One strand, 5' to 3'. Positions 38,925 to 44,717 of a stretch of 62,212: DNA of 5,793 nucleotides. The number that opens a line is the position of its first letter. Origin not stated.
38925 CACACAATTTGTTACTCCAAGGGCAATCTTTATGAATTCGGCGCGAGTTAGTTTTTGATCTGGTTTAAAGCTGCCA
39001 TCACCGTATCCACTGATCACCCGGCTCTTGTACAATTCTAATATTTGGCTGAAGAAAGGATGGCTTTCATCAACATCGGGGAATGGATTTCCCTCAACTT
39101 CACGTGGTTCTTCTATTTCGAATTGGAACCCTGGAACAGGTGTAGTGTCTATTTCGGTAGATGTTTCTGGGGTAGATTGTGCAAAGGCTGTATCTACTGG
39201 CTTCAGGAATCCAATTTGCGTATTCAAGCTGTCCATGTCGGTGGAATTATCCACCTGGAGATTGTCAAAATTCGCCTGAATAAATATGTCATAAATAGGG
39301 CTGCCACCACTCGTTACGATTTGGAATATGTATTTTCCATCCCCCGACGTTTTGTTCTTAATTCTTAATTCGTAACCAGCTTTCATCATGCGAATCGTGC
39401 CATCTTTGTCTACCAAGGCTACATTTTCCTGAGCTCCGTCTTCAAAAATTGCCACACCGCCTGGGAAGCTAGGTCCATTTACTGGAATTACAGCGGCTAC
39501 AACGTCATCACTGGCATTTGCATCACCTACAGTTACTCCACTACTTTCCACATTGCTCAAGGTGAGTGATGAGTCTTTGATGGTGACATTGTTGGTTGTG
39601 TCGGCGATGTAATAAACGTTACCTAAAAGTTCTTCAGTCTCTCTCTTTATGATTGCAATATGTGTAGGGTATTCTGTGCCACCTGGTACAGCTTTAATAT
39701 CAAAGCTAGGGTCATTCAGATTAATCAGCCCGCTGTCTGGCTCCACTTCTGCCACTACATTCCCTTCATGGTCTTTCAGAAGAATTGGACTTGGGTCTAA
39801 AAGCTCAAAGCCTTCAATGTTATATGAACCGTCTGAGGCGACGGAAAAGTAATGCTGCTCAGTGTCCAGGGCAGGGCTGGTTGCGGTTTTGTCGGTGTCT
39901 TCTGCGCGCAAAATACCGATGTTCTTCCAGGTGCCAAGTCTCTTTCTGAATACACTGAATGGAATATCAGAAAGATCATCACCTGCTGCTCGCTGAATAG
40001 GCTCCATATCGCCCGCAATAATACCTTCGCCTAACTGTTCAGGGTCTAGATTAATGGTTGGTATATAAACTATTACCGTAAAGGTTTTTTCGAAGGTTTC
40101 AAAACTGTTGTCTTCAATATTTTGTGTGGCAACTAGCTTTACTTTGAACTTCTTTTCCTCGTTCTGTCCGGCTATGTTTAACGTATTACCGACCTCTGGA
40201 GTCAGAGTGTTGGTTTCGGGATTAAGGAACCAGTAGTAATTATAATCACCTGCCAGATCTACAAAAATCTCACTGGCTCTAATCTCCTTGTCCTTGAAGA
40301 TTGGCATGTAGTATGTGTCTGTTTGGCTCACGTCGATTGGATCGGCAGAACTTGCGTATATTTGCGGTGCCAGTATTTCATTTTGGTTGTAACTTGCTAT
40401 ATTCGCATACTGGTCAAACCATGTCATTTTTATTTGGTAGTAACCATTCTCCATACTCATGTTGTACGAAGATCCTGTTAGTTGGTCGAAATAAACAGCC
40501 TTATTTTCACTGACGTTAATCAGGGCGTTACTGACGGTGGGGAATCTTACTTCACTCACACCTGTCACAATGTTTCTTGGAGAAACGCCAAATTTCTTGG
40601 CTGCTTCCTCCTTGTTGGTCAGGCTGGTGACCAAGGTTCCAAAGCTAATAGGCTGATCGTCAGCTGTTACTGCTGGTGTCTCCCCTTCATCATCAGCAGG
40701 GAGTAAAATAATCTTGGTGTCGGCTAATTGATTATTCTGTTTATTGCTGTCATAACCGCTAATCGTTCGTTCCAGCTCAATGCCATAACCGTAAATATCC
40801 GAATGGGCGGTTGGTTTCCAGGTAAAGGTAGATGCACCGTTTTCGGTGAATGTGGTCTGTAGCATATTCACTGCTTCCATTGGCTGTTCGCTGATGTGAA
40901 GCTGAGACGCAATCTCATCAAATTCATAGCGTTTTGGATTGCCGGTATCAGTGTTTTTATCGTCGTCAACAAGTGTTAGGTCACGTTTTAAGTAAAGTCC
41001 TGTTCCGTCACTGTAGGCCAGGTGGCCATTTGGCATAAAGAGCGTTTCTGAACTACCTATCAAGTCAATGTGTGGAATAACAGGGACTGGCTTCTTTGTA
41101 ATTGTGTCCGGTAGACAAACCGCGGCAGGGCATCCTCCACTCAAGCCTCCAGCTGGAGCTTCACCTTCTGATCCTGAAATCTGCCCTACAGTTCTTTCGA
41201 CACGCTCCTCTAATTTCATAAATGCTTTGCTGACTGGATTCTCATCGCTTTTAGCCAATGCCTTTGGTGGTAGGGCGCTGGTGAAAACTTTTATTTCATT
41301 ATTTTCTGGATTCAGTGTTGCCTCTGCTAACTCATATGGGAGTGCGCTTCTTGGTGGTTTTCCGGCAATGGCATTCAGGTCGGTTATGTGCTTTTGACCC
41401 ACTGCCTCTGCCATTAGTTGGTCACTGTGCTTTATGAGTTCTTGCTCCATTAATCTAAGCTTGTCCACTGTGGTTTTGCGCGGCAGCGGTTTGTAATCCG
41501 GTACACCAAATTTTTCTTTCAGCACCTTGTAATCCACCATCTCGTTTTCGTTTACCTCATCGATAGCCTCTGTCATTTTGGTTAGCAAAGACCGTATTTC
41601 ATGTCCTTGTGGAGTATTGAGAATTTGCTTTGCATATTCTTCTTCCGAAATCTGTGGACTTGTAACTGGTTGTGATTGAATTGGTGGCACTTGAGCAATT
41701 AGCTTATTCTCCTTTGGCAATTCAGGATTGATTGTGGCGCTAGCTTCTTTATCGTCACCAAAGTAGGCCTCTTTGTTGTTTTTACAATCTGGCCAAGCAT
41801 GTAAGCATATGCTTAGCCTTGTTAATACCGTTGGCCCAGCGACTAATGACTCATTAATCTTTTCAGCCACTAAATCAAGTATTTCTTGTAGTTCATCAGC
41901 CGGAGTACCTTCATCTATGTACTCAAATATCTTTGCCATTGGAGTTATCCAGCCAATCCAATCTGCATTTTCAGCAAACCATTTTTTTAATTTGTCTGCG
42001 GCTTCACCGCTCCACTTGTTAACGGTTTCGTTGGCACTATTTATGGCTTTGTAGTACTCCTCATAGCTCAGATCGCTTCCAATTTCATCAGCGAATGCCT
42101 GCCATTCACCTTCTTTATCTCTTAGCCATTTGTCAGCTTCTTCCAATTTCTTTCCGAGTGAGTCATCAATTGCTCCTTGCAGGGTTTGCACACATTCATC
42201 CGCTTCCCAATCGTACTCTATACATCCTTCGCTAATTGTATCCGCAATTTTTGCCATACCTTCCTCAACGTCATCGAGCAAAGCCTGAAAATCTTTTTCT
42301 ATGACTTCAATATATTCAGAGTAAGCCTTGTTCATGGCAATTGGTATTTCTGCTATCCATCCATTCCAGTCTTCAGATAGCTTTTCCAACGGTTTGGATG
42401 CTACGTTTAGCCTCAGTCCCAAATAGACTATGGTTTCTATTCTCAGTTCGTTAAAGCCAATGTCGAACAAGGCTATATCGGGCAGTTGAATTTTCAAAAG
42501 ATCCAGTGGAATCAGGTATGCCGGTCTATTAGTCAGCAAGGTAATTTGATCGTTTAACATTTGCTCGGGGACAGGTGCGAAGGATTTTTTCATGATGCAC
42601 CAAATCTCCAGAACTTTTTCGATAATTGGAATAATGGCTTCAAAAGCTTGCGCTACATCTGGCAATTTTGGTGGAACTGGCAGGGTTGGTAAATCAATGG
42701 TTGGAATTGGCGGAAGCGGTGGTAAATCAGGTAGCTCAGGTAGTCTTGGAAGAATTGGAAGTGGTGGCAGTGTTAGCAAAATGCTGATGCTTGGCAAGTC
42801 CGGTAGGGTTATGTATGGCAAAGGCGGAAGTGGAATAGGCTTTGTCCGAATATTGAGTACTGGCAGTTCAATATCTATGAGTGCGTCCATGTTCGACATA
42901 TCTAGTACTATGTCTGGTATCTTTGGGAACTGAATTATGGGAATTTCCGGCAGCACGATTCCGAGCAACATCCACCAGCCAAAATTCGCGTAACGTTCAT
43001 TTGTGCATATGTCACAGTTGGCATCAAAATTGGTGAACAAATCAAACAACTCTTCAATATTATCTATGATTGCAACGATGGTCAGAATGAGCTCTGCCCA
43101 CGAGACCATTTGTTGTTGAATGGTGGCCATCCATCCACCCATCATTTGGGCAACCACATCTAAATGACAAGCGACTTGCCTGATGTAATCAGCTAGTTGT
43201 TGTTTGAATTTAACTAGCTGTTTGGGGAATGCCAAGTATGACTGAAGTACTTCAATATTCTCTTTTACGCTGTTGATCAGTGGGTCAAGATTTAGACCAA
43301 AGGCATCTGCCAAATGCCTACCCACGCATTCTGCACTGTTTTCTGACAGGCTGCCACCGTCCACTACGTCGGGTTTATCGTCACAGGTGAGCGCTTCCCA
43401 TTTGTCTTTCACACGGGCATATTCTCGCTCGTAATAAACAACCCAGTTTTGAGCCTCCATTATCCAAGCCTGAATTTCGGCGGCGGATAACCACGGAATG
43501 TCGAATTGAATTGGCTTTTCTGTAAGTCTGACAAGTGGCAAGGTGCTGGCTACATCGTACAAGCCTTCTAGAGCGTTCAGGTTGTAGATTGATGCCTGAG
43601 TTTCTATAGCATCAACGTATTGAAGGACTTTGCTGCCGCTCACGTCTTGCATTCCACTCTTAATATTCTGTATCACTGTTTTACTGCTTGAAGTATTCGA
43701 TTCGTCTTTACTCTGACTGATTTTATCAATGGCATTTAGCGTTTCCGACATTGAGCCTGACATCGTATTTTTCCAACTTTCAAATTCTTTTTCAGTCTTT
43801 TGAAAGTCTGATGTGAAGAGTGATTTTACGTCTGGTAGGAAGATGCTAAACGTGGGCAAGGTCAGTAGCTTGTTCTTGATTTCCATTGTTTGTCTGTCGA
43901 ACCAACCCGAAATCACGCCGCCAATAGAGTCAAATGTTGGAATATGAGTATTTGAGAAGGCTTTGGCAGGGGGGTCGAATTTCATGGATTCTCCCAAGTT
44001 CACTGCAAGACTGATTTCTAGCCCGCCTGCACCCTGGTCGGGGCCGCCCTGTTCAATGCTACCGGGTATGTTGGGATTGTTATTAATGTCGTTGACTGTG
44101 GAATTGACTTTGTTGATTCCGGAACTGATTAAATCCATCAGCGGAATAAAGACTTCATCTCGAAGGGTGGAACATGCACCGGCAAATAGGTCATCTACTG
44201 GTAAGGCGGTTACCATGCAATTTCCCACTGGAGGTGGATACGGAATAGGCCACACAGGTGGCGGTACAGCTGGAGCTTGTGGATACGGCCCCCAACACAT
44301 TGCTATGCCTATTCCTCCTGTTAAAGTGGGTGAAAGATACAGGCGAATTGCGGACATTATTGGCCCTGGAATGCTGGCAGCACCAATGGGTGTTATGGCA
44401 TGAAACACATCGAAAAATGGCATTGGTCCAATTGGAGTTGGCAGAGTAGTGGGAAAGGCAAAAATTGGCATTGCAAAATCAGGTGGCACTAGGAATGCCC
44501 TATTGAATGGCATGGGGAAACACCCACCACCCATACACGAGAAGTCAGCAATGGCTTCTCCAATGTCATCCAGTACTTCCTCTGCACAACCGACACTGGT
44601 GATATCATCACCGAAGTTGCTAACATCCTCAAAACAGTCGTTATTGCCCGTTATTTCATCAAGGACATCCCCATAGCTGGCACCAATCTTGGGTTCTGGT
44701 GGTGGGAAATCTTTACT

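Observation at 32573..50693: Five-gene secreted operon led by a 4,320-aa SLH-anchored mosaic protein: candidate undescribed envelope attachment apparatus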

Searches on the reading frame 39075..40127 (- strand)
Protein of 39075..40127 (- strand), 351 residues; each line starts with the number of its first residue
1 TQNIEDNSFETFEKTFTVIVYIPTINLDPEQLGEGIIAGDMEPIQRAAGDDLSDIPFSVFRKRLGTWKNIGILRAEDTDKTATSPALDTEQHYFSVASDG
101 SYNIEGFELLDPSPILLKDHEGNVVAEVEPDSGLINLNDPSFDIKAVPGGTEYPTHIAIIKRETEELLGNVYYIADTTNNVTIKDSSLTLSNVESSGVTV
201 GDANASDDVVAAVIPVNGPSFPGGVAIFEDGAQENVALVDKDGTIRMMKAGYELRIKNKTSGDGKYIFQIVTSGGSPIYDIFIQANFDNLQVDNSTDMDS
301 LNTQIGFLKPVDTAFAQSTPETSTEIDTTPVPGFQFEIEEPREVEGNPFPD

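Call 45: search_protein_families(library=pfam, proteins=[window:39075-40127:-], max_evalue=1)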
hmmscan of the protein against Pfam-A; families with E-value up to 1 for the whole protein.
window:39075-40127:- (351 aa): 1 family
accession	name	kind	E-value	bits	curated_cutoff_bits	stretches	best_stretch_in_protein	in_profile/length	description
PF02239.22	Cytochrom_D1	-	0.032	13.2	25.5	1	232-288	13-71/368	Cytochrome D1 heme domain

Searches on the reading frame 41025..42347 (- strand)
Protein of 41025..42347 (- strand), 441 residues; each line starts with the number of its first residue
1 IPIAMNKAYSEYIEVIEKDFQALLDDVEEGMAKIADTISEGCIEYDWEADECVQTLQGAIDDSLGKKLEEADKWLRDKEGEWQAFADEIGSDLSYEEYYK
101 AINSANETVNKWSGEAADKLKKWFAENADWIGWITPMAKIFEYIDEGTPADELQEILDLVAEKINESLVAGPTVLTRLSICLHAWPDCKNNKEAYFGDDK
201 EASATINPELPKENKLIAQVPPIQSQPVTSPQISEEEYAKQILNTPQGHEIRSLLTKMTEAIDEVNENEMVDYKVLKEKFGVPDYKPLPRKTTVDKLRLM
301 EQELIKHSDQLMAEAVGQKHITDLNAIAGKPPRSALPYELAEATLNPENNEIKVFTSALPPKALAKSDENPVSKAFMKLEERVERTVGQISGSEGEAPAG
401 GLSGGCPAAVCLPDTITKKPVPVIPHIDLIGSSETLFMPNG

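Call 45: search_protein_families(library=pfam, proteins=[window:41025-42347:-], max_evalue=1)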
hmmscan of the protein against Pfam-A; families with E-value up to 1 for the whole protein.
window:41025-42347:- (441 aa): 3 families
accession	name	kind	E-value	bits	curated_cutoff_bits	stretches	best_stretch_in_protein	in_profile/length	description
PF05957.18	DUF883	-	0.075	13.4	25.4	0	14-29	1-16/53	DUF883 N-terminal domain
PF03037.21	KMP11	-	0.093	14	28.3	1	60-126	15-79/90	Kinetoplastid membrane protein 11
PF14465.12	NFRKB_winged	-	0.28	11.9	22.2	1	96-133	13-50/103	NFRKB Winged Helix-like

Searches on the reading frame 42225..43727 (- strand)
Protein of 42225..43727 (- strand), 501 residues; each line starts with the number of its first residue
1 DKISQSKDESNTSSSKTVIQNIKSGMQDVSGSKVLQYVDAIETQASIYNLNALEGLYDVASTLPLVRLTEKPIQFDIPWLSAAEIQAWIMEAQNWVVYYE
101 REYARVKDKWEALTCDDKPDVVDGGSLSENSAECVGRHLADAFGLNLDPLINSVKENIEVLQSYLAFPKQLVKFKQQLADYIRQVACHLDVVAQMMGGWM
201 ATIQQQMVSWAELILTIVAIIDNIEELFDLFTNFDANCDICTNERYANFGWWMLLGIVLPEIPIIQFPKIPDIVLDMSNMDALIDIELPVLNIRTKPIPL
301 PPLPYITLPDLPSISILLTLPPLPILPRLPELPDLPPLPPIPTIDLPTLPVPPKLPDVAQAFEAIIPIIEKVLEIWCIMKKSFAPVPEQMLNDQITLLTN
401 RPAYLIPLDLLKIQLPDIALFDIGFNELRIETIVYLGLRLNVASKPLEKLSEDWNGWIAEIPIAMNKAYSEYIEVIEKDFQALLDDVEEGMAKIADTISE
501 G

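Call 45: search_protein_families(library=pfam, proteins=[window:42225-43727:-], max_evalue=1)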
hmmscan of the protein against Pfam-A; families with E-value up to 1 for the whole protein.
window:42225-43727:- (501 aa): 4 families
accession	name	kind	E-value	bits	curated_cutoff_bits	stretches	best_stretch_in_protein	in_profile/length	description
PF12296.13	HsbA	-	0.11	13.4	33.5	1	13-51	37-75/121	Hydrophobic surface binding protein A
PF13012.11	MitMem_reg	-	0.23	11.8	26.6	1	6-67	15-77/113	Maintenance of mitochondrial structure and function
PF04353.18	Rsd_AlgQ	-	0.38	11.2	35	1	168-237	51-117/150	Regulator of RNA polymerase sigma(70) subunit, Rsd/AlgQ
PF21220.3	RecQ-1-like_HTH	-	0.49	11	27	1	412-442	14-47/51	RecQ-1-like, helix-turn-helix domain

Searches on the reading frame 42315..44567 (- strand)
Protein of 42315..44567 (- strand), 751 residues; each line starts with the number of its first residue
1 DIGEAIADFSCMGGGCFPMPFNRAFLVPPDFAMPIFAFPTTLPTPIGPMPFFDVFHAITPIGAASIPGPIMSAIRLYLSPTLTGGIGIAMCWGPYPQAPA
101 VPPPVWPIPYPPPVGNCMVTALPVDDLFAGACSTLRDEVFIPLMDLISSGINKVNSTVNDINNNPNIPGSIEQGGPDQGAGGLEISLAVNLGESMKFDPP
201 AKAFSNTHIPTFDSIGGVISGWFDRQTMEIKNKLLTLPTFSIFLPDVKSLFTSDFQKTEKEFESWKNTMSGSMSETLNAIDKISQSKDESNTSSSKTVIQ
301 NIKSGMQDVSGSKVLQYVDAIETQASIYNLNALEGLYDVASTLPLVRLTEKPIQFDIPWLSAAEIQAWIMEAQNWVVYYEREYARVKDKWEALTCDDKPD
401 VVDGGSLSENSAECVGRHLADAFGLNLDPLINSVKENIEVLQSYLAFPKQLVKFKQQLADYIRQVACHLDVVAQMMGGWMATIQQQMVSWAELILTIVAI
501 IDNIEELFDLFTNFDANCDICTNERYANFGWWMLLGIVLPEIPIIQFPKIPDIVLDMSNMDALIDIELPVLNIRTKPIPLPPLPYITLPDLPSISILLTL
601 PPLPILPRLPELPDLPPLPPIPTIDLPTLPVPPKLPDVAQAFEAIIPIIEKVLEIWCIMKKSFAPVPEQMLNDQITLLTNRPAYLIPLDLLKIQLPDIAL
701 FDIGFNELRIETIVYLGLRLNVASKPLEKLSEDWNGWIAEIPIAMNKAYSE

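Call 61: search_protein_representatives(protein=window:42315-44567:-)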
Query: 751 residues. Proteins with E-value up to 0.001 (for the whole library): 414; up to 1e-10: 350; up to 1e-30: 237. The best 150 are listed.
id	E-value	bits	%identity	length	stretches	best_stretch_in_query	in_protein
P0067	0.0e+00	1244.6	71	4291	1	1-750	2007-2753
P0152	0.0e+00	1060.4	69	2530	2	324-751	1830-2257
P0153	1.0e-268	910.3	59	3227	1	1-747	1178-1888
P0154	2.6e-236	803.1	54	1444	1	4-748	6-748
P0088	3.7e-223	759.6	51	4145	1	2-750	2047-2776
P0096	2.1e-218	743.9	51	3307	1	1-737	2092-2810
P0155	5.5e-215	732.6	48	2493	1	1-740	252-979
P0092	9.7e-212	721.9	47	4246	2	390-735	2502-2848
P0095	7.6e-206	702.4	51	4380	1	5-748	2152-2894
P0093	6.8e-196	669.5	46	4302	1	2-737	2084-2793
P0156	2.5e-193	661.0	52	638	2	313-700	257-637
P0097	5.4e-191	653.3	45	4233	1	2-738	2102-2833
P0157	5.6e-174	597.0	47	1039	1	1-628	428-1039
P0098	2.0e-163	562.1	46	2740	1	4-614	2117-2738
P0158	4.9e-123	428.6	47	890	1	305-740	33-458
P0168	7.8e-67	242.7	36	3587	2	429-731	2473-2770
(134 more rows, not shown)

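Call 76: predict_structure(alignment_id=A5)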
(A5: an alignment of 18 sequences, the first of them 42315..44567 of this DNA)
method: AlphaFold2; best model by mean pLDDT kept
length: 751 residues; sequences in the alignment: 18
mean_pLDDT: 55.7   pTM: 0.35
mean pLDDT of the five models: 55.7, 51.1, 48.6, 48.1, 46.8
residues with pLDDT >= 90: 0; 70-90: 153; 50-70: 335; < 50: 263
segments of 3 or more residues with pLDDT < 50: 1-24, 42-69, 96-114, 139-219, 247-253, 286-330, 518-540, 661-663, 680-705
pLDDT, mean of each block of 10 residues (from residue 1): 37 40 52 58 46 41 44 63 61 51 36 52 54 51 44 39 33 30 23 25 26 41 62 60 53 54 58 51 47 37 39 45 44 56 62 74 79 84 78 67 64 72 73 84 77 70 69 68 68 67 66 51 37 39 55 60 64 73 70 55 75 68 62 66 70 57 54 56 28 30 47 54 72 81 75 66
secondary structure, 60 per line:
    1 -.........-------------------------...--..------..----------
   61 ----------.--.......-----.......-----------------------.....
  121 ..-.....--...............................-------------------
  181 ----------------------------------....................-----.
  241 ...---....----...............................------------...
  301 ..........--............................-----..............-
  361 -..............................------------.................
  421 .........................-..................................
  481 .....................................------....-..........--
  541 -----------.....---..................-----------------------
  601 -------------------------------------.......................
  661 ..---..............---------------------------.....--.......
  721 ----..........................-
elements in order (helices of 4 or more, strands of 3 or more residues): H2-10 E36-38 E74-80 E86-92 E116-122 H124-128 H131-161 H215-234 E240-243 H247-250 H255-285 H298-310 H313-340 E346-359 H362-391 H404-445 H447-517 H524-527 H529-538 E552-556 E560-577 H638-662 H668-679 E707-711 E714-720 H725-750

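Call 79: fold_search(model_id=the predicted structure, library=pdb)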
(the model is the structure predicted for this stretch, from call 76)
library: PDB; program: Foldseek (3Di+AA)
matches with E <= 10: 27; with E <= 0.001: 0
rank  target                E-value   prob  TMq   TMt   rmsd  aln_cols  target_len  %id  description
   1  7uni_C                2.3e+00  0.02  0.05  0.10  44.5       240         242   13  De novo designed chlorophyll dimer protein with Zn pheophorbide a methyl ester, SP2-ZnPPaM (released 2023-04-19)
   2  8g7u_C                2.3e+00  0.01  0.06  0.07  48.4       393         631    8  Cryo-EM structure of Riplet:RIG-I:dsRNA complex (end-semi-closed end) (released 2023-11-15)
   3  4ay2_A                3.8e+00  0.01  0.06  0.07  50.8       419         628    8  Capturing 5' tri-phosphorylated RNA duplex by RIG-I (released 2012-10-03)
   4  7n6g_1T               4.0e+00  0.02  0.08  0.06  41.1       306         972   13  C1 of central pair (released 2022-05-18)
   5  9drl_B                5.1e+00  0.02  0.07  0.11  34.5       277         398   12  Cryo-EM structure of the T33-549 tetrahedral cage (released 2025-08-06)
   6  9drl_A                5.7e+00  0.03  0.08  0.12  40.7       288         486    8  Cryo-EM structure of the T33-549 tetrahedral cage (released 2025-08-06)
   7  7ah9_5M               5.7e+00  0.01  0.03  0.04  10.2        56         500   20  Substrate-engaged type 3 secretion system needle complex from Salmonella enterica typhimurium - SpaR state 1 (released 2021-03-17)
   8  8eoz                  5.7e+00  0.01  0.04  0.09  45.9       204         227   14  Precisely patterned nanofibers made from extendable protein multiplexes (released 2023-08-16)
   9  4nc3                  6.0e+00  0.03  0.07  0.13  25.9       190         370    9  Crystal structure of the 5-HT2B receptor solved using serial femtosecond crystallography in lipidic cubic phase. (released 2013-12-18)
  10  8iz4_R                6.7e+00  0.02  0.05  0.13  50.4       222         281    8  Lysophosphatidylserine receptor GPR34-Gi complex (released 2024-04-10)
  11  7rmy                  6.7e+00  0.01  0.05  0.12  48.0       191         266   10  De Novo designed tunable protein pockets, D_3-337 (released 2022-08-03)
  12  5f9h_G                7.1e+00  0.02  0.06  0.07  26.2       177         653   11  Crystal structure of RIG-I helicase-RD in complex with 24-mer 5' triphosphate hairpin RNA (released 2016-01-13)
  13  8to0_g                7.1e+00  0.02  0.07  0.13  49.4       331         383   10  48-nm repeating structure of doublets from mouse sperm flagella (released 2023-11-01)
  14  4on9_B                7.1e+00  0.01  0.06  0.09  48.9       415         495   10  DECH box helicase domain (released 2014-07-02)
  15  1tjl_A                7.5e+00  0.13  0.08  0.32   6.1        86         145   13  Crystal structure of transcription factor DksA from E. coli (released 2004-09-07)
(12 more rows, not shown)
